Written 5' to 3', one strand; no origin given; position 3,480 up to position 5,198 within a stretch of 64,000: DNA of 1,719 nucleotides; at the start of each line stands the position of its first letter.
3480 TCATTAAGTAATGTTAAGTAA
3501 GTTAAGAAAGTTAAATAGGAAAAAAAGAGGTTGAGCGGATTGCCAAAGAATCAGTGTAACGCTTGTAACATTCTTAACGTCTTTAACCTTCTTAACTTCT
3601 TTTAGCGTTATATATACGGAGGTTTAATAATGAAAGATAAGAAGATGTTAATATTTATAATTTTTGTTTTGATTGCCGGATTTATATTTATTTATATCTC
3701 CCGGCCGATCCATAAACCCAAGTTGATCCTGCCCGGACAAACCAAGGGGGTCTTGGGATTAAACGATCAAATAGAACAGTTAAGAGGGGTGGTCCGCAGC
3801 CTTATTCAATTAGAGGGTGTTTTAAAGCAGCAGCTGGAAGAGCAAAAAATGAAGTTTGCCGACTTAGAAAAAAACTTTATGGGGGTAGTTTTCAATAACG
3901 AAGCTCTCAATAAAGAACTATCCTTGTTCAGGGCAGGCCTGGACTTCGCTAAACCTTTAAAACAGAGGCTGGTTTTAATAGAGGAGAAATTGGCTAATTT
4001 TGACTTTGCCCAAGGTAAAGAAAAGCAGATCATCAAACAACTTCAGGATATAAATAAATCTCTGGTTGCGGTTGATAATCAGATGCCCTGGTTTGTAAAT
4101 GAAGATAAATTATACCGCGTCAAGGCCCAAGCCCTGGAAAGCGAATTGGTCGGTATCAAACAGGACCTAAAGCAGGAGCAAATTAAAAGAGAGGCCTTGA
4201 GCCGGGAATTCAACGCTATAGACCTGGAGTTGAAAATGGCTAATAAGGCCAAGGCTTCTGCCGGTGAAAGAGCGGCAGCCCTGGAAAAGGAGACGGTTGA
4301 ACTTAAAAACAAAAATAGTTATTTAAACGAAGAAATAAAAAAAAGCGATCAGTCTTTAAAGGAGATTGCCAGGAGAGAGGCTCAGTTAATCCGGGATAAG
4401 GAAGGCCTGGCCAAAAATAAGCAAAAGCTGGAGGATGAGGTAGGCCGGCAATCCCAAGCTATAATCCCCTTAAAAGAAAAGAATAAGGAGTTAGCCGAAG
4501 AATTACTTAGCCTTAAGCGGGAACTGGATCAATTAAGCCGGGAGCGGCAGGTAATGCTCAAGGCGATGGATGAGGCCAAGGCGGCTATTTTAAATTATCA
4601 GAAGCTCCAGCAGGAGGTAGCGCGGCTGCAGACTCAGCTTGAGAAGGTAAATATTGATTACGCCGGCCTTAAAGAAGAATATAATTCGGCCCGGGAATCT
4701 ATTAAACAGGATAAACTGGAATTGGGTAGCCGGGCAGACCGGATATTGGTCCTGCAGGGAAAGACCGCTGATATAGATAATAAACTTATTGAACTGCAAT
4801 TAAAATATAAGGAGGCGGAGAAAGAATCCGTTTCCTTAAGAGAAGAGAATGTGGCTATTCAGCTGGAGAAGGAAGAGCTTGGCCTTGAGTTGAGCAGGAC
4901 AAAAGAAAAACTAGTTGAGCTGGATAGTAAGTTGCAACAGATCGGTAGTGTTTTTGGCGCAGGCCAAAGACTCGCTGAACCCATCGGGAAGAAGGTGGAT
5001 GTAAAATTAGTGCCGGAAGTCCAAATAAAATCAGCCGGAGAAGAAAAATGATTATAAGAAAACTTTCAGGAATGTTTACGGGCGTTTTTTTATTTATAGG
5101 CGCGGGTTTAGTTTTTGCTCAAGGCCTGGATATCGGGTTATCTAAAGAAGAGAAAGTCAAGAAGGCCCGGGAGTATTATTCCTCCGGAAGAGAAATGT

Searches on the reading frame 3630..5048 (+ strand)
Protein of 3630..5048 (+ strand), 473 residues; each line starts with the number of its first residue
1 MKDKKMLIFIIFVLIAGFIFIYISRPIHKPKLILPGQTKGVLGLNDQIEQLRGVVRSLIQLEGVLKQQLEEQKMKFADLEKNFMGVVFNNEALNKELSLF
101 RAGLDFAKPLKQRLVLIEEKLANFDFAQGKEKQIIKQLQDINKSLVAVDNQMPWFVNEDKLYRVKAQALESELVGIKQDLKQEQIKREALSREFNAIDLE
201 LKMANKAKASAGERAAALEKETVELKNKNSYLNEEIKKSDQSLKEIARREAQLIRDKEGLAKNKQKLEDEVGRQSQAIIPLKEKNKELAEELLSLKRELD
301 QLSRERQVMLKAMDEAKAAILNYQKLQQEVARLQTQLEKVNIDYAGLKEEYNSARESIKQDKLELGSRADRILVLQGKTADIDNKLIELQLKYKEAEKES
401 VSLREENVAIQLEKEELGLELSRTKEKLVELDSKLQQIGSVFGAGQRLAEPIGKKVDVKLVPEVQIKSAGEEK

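Call 27: search_protein_families(library=pfam, proteins=[window:3630-5048:+], max_evalue=0.001)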
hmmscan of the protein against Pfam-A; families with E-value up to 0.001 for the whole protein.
window:3630-5048:+ (473 aa): 0 families

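Call 29: search_protein_families(library=ncbifam, proteins=[window:3630-5048:+], max_evalue=0.01)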
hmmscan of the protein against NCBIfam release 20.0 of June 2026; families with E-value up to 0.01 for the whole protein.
window:3630-5048:+ (473 aa): 5 families
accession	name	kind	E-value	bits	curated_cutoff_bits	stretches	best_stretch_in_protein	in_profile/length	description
TIGR02168.1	SMC_prok_B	equivalog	6.4e-08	30.8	567.35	1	167-431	682-950/1181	chromosome segregation protein SMC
TIGR04211.1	SH3_and_anchor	equivalog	4.1e-07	29.8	65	2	208-307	61-156/198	TIGR04211 family SH3 domain-containing protein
TIGR02169.1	SMC_prok_A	equivalog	2.8e-06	25.4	729.4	2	117-317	719-917/1165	chromosome segregation protein SMC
TIGR04523.1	Mplasa_alph_rch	subfamily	3e-05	22.2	270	1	43-360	339-649/745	helix-rich protein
NF045487.1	ASRP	equivalog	4.2e-05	22.3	300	1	294-448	122-278/593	archaea-specific SMC-related protein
